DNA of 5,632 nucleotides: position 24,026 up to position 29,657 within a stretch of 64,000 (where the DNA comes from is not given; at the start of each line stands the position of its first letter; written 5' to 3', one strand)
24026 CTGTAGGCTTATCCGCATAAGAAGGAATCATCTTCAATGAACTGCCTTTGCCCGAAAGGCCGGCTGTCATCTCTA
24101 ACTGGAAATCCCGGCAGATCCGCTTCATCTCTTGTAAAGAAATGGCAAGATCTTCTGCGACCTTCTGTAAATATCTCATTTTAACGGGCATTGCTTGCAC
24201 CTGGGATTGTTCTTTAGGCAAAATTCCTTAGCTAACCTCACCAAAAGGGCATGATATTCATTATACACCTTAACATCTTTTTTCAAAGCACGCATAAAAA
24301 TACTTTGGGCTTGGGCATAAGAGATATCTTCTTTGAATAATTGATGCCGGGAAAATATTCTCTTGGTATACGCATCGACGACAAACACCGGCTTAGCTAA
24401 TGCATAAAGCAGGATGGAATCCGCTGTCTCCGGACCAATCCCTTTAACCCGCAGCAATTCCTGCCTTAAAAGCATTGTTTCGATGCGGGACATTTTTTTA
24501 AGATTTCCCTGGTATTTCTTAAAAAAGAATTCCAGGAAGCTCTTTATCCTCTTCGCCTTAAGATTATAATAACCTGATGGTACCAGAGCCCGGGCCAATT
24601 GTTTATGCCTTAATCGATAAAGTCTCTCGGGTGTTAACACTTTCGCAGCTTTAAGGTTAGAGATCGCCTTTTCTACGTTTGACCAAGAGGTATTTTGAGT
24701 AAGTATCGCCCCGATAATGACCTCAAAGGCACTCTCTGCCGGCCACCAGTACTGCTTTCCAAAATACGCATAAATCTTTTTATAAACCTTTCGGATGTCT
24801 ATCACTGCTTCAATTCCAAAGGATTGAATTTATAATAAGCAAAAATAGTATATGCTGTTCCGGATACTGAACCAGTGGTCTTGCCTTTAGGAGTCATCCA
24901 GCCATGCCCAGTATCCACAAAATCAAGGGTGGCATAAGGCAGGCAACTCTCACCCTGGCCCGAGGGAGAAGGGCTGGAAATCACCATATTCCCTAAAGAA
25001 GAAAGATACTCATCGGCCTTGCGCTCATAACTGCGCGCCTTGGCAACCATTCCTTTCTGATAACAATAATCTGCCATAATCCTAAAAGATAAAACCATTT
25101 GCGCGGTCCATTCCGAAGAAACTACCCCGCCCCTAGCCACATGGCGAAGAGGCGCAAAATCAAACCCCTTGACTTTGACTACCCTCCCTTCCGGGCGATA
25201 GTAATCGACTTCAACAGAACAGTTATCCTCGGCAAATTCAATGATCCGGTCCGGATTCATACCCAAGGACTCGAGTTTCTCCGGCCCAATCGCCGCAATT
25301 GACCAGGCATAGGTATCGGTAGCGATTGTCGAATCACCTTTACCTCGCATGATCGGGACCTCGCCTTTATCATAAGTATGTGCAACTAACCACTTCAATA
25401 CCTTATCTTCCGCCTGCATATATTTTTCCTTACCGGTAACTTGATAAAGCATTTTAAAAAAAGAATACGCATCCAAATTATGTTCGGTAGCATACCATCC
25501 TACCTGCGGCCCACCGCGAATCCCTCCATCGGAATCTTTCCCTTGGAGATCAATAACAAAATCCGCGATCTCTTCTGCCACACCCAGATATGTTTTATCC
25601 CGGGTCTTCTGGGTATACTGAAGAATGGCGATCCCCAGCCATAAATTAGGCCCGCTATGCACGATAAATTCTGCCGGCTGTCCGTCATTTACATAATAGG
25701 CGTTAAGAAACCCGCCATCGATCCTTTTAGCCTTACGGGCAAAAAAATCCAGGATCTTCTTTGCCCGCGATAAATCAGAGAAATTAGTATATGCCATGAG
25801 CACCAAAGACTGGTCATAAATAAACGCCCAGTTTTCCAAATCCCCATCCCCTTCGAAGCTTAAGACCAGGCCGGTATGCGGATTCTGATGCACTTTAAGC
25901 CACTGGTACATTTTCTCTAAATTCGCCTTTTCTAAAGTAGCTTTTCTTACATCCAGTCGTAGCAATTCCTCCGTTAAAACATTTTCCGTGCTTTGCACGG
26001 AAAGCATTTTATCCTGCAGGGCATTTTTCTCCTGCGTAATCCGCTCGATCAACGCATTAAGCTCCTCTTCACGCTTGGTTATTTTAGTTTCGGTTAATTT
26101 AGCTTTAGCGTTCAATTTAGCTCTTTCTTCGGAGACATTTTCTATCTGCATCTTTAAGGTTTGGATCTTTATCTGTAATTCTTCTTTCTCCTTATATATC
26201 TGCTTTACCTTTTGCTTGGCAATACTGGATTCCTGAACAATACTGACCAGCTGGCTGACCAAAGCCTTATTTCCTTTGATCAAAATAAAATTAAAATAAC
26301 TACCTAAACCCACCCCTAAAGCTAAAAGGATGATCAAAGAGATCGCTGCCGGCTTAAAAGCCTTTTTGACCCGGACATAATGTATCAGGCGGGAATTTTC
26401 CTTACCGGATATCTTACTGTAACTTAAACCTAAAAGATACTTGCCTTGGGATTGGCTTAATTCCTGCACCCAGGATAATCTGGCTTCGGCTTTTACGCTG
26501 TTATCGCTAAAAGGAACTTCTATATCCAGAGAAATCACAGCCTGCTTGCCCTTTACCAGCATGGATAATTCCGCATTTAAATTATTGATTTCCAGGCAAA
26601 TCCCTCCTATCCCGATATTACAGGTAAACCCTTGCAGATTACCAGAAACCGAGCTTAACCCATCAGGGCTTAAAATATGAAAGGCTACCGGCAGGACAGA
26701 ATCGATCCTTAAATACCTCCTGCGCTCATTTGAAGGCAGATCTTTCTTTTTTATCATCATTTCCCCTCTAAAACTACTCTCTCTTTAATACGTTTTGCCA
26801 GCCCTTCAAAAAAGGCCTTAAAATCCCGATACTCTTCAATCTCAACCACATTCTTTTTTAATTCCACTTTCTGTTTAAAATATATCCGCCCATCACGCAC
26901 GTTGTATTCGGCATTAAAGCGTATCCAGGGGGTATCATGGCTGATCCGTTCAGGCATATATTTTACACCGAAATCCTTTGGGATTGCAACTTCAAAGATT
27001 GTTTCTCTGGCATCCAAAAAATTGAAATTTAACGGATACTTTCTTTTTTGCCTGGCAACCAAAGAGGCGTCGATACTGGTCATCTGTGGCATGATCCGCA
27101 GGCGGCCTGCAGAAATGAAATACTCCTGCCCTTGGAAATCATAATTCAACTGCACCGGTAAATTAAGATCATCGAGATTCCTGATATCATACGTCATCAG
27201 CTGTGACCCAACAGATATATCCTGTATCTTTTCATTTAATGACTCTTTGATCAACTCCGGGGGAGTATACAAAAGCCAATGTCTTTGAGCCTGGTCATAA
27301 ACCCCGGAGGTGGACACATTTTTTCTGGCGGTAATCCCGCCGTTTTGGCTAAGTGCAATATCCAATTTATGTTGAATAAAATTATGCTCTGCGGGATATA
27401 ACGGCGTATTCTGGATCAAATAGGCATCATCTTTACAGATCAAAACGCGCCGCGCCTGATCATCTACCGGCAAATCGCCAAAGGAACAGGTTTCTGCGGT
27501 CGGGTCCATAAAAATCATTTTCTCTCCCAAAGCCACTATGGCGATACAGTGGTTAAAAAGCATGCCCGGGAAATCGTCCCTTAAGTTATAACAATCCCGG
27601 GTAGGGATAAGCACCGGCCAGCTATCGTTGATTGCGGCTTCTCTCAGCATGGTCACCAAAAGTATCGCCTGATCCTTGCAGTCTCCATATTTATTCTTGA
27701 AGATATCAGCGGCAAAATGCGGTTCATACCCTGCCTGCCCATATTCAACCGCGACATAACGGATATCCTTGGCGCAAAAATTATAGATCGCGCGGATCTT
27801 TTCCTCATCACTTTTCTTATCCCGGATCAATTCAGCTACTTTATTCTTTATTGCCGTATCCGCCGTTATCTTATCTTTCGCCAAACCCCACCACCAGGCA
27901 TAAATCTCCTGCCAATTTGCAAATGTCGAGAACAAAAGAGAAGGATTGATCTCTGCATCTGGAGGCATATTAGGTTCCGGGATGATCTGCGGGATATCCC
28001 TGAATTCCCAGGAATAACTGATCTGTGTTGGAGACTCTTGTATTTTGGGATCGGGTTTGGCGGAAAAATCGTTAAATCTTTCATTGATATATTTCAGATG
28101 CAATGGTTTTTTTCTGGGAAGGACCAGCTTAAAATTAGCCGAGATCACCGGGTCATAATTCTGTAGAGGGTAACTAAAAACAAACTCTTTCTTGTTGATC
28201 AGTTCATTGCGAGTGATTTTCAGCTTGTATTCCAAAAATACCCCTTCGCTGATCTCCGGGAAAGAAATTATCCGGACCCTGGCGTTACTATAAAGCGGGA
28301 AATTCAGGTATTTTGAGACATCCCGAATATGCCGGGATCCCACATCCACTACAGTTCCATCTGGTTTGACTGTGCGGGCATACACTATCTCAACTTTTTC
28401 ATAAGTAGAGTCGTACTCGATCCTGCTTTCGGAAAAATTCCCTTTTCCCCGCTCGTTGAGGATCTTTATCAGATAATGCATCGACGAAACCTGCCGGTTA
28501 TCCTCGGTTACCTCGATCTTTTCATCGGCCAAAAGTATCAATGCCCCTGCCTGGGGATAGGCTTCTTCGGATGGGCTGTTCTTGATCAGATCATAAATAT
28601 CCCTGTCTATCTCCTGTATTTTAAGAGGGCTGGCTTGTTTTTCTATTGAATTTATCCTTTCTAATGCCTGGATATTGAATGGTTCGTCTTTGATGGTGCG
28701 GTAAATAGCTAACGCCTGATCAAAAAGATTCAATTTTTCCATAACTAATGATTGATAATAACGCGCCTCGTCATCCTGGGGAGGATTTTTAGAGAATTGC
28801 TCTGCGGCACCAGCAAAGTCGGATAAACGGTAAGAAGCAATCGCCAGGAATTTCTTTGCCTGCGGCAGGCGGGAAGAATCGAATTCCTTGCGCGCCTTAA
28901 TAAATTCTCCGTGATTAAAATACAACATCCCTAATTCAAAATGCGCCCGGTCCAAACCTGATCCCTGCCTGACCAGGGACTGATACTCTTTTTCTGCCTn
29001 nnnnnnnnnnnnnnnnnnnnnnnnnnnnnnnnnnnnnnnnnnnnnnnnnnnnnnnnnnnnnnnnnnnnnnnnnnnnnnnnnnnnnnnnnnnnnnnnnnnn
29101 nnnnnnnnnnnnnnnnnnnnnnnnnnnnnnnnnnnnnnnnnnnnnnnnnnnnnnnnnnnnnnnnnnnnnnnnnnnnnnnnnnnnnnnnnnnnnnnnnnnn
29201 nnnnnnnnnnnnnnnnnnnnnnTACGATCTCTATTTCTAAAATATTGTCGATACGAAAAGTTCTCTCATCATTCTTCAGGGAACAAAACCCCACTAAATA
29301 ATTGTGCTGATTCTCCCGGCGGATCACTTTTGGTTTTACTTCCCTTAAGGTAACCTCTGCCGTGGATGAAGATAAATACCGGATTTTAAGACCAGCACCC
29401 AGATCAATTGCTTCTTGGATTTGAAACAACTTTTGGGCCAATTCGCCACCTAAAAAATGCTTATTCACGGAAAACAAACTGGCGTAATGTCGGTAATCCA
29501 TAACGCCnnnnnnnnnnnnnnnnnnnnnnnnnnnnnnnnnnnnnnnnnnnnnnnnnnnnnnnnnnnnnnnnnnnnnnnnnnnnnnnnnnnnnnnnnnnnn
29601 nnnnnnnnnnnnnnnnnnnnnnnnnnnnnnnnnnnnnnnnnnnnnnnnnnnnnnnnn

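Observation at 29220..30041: DEDDh 3'-5' exonuclease fused to a WYL ligand-sensing domain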

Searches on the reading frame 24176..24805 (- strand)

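Call 7: search_protein_families(library=pfam, proteins=[window:24176-24805:-], max_evalue=0.001)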
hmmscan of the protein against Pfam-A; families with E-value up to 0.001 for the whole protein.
window:24176-24805:- (209 aa): 4 families
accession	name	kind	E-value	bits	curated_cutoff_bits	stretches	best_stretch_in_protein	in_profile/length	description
PF00730.31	HhH-GPD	-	5e-17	62.6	26.2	1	31-175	1-107/108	HhH-GPD superfamily base excision DNA repair protein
PF00633.29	HHH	-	3.8e-05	23.7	24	1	114-134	10-30/30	Helix-hairpin-helix motif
PF22175.2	Ogg-HhH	-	0.00022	21.3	27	1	27-162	21-150/173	8-oxoguanine DNA glycosylase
PF17243.7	POTRA_TamA_1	-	0.00038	21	26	1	42-83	13-54/74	POTRA domain TamA domain 1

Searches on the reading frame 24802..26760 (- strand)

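Call 7: search_protein_families(library=pfam, proteins=[window:24802-26760:-], max_evalue=0.001)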
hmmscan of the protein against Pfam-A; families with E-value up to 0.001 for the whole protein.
window:24802-26760:- (652 aa): 1 family
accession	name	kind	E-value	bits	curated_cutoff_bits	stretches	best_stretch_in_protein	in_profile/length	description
PF07238.19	PilZ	-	0.00039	21.1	22.5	1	12-129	1-100/102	PilZ domain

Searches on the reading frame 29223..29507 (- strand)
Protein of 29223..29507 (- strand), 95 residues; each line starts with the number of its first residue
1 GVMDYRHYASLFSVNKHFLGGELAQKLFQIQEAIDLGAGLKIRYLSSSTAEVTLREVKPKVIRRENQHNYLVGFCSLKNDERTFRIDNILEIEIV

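Call 18: search_solved_structures(query=window:29223-29507:-, max_evalue=1, show_alignments=3)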
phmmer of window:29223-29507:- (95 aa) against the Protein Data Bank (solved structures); distinct sequences matched with E-value up to 1: 6.
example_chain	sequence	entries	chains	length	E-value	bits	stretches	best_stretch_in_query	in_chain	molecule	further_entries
6sj9_A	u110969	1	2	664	1.8e-06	31.3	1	13-93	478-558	Proteasome accessory factor B/C (PafBC)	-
8bnv_A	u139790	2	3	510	4e-06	30.2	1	23-93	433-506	AAA family ATPase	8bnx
8bns_A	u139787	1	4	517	0.0063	20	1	23-93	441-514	AAA ATPase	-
7p5x_AY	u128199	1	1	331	0.0083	19.6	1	27-89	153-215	Transcriptional regulator-like protein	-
9fnd_X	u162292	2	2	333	0.0083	19.6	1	27-89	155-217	Transcriptional regulator-like protein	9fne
7p5x_AX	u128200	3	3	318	0.73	13.4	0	31-94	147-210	PafC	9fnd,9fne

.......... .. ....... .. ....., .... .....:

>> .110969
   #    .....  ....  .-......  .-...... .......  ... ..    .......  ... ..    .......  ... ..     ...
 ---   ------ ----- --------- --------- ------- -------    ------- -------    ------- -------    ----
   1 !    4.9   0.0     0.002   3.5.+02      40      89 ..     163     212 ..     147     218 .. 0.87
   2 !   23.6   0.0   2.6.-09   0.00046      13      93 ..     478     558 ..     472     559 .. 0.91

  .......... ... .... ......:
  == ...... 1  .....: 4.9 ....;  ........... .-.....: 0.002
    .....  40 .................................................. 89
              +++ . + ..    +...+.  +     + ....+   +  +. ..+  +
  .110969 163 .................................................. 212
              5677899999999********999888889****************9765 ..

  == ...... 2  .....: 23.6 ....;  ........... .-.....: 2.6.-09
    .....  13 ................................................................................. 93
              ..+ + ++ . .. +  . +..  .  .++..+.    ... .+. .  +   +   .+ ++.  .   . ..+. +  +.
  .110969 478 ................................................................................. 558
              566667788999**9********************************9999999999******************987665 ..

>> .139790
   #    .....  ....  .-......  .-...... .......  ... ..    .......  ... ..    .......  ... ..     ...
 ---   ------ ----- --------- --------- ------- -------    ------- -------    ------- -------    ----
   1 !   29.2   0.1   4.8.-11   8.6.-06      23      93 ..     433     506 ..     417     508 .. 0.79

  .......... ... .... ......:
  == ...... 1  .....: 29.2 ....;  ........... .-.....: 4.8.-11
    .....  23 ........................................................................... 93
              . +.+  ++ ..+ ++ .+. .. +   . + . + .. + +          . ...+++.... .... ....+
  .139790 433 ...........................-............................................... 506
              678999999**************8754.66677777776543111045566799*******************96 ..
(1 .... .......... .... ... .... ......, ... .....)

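Call 67: predict_structure(alignment_id=A4)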
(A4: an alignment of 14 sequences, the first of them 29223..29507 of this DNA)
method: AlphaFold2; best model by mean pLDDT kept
length: 95 residues; sequences in the alignment: 14
mean_pLDDT: 82.6   pTM: 0.69
mean pLDDT of the five models: 82.6, 80.9, 80.5, 80.4, 79.3
residues with pLDDT >= 90: 57; 70-90: 16; 50-70: 17; < 50: 5
segments of 3 or more residues with pLDDT < 50: 1-3
pLDDT, mean of each block of 10 residues (from residue 1): 51 52 89 95 87 93 94 84 93 94
secondary structure, 60 per line:
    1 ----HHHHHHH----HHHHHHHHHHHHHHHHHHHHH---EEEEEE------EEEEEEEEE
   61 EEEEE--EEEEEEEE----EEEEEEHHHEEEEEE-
elements in order: H5-11 H16-36 E40-45 E52-65 E68-75 E80-85 E89-94

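Call 69: fold_search(model_id=the predicted structure, library=pdb)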
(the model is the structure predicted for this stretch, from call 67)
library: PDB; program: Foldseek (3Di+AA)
matches with E <= 10: 979; with E <= 0.001: 24
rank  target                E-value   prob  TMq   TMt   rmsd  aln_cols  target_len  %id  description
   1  6sj9_A                2.3e-06  1.00  0.70  0.11   1.6        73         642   34  Proteasome accessory factor B/C (PafBC) of Arthrobacter aurescens (released 2019-10-16)
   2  6sj9_B                2.9e-06  1.00  0.70  0.11   1.6        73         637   34  Proteasome accessory factor B/C (PafBC) of Arthrobacter aurescens (released 2019-10-16)
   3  9fnd_Y                1.2e-05  1.00  0.66  0.21   1.3        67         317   24  Transcriptional activator PafBC bound to mycobacterial RNA polymerase (released 2025-02-12)
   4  7qfz_C                1.7e-05  1.00  0.68  0.23   1.6        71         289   24  BrxR, a WYL-domain containing transcriptional regulator (released 2022-05-18)
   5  7qfz_A                2.0e-05  1.00  0.68  0.23   1.5        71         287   24  BrxR, a WYL-domain containing transcriptional regulator (released 2022-05-18)
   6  7qfz_G                2.2e-05  1.00  0.68  0.24   1.5        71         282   24  BrxR, a WYL-domain containing transcriptional regulator (released 2022-05-18)
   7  7qfz_B                2.3e-05  1.00  0.68  0.23   1.5        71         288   24  BrxR, a WYL-domain containing transcriptional regulator (released 2022-05-18)
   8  7qfz_D                2.5e-05  1.00  0.68  0.23   1.5        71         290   24  BrxR, a WYL-domain containing transcriptional regulator (released 2022-05-18)
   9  7tzv_A                3.5e-05  1.00  0.67  0.34   1.7        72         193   28  Structure of DriD C-domain bound to 9mer ssDNA (released 2022-06-01)
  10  7qfz_E                4.4e-05  1.00  0.68  0.24   1.6        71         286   24  BrxR, a WYL-domain containing transcriptional regulator (released 2022-05-18)
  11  9fnd_X                5.0e-05  1.00  0.66  0.20   1.8        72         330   29  Transcriptional activator PafBC bound to mycobacterial RNA polymerase (released 2025-02-12)
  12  9cu3_A                7.9e-05  1.00  0.68  0.33   1.7        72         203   28  Allosteric mechanism of DriD transcription activator (released 2025-04-23)
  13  9cu3_B                8.9e-05  1.00  0.66  0.33   1.7        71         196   28  Allosteric mechanism of DriD transcription activator (released 2025-04-23)
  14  9c5g_A                8.9e-05  1.00  0.65  0.23   1.9        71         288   22  Structure of R. leguminosarum CapW bound to single-stranded DNA (released 2024-10-30)
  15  7qfz_H                1.0e-04  1.00  0.68  0.25   1.5        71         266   24  BrxR, a WYL-domain containing transcriptional regulator (released 2022-05-18)
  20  9c5g_B                3.4e-04  1.00  0.65  0.22   1.7        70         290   23  Structure of R. leguminosarum CapW bound to single-stranded DNA (released 2024-10-30)
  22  7tzv_M                5.1e-04  1.00  0.67  0.34   1.7        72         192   28  Structure of DriD C-domain bound to 9mer ssDNA (released 2022-06-01)
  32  6oaw_B                1.3e-02  1.00  0.66  0.17   2.0        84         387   18  Crystal structure of a CRISPR Cas-related protein (released 2019-04-10)
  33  6oaw_A                1.4e-02  1.00  0.66  0.18   1.9        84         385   18  Crystal structure of a CRISPR Cas-related protein (released 2019-04-10)
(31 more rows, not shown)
